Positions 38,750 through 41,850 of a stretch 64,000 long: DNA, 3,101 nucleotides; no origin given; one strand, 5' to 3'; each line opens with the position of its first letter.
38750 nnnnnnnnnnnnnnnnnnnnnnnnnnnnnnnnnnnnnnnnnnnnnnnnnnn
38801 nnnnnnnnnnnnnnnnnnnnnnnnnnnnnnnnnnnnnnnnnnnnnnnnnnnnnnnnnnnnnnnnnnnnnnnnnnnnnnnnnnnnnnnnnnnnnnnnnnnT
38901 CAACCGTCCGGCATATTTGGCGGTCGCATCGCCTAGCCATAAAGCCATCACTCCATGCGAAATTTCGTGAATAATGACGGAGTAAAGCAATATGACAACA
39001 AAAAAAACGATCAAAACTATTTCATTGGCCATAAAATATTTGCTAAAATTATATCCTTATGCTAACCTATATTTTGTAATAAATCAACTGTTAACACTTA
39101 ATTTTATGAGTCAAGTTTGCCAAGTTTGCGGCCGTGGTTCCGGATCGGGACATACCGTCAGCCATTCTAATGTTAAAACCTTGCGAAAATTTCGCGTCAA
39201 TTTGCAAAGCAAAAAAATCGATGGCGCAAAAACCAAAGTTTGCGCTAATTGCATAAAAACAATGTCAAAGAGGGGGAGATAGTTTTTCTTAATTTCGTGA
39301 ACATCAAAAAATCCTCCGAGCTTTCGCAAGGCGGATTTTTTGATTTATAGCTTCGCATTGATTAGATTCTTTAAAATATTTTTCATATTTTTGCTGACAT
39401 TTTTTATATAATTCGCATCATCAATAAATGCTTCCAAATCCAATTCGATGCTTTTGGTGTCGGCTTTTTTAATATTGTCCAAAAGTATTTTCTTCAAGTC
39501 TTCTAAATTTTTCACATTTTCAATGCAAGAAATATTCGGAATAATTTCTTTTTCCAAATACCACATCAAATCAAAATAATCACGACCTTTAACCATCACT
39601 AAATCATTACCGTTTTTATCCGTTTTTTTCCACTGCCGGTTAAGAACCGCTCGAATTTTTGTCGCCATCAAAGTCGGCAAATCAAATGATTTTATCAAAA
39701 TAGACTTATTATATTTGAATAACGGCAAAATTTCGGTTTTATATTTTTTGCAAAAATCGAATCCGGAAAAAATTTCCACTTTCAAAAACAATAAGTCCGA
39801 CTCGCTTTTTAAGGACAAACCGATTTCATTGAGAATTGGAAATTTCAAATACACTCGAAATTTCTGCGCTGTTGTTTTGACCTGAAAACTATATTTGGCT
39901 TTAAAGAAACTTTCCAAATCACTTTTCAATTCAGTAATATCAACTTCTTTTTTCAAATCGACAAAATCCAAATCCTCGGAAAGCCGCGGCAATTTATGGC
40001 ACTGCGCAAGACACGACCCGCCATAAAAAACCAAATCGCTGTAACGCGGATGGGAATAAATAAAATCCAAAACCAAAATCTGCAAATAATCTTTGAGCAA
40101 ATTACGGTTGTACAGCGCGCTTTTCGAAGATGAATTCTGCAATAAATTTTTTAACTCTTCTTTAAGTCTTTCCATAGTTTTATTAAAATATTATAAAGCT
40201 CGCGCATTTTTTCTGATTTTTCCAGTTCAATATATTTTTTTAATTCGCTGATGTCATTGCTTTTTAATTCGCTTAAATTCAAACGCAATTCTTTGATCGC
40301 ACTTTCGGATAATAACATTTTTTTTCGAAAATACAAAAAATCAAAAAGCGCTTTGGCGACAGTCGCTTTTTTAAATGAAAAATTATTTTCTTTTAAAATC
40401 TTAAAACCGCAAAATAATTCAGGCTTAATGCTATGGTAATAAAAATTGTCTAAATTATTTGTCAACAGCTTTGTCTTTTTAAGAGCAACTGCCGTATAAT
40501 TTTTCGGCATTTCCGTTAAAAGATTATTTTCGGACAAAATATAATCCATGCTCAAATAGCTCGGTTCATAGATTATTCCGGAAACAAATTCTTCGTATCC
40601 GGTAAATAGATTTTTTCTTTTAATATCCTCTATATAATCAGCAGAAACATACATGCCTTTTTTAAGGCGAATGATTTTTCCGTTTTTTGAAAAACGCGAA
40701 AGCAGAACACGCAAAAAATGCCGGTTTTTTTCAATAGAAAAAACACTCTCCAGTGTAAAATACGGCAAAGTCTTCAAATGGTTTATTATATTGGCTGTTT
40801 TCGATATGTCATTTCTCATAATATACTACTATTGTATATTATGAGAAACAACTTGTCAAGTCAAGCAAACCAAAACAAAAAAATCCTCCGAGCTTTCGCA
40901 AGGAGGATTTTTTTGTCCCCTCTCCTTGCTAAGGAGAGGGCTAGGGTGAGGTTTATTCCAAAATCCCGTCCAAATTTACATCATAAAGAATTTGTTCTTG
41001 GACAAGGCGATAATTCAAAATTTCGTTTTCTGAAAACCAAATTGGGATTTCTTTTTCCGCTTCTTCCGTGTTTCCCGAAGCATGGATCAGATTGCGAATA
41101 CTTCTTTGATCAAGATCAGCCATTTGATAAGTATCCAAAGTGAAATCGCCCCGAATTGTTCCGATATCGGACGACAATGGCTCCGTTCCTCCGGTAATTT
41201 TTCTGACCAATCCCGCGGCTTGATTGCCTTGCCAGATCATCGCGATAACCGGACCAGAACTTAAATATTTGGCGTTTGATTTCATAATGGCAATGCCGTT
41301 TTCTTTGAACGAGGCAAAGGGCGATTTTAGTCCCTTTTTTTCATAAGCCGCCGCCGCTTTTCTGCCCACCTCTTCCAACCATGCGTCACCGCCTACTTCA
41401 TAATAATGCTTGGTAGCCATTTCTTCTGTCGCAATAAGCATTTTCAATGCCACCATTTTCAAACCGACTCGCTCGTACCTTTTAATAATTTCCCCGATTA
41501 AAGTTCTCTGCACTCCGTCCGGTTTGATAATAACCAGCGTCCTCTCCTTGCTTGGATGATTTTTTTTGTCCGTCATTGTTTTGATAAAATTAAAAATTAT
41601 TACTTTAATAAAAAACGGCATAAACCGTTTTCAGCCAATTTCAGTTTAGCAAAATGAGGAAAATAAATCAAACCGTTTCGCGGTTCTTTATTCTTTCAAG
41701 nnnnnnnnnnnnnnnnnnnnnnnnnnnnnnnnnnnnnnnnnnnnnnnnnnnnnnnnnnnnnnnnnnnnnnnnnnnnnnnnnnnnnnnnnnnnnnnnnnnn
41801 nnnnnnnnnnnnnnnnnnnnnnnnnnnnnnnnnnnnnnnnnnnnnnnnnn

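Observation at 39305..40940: AbiE pair #3 sits inside a duplicated bidirectional terminator between convergent rpmB and ndk, an insertion footprint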

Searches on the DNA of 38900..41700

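Call 59: search_rna_families(source=window, start=38900, end=41700, threshold=evalue, max_evalue=1)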
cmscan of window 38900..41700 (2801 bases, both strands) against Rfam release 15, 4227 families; matches with E-value up to 1: 5.
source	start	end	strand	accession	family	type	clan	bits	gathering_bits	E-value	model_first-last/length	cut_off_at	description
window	40875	40957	-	RF01859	Phe_leader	Cis-reg; leader;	-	27.7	55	0.085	1-125/125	no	Phenylalanine leader peptide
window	40664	40815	+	RF02696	Teg49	Gene; sRNA;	-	24.6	186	0.58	1-196/196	no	Teg49 sRNA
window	40873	40961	-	RF02063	STnc350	Gene; sRNA;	-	21.2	60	0.95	1-68/68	no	Salmonella enterica sRNA STnc350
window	40248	40434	-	RF02778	FdoG1_thermometer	Cis-reg; thermoregulator;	-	17.8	50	0.19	1-193/193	no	FdoG-1 5' UTR thermometer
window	40876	40940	+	RF01412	BsrG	Gene; sRNA;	-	16.7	55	0.52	1-259/259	no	BsrG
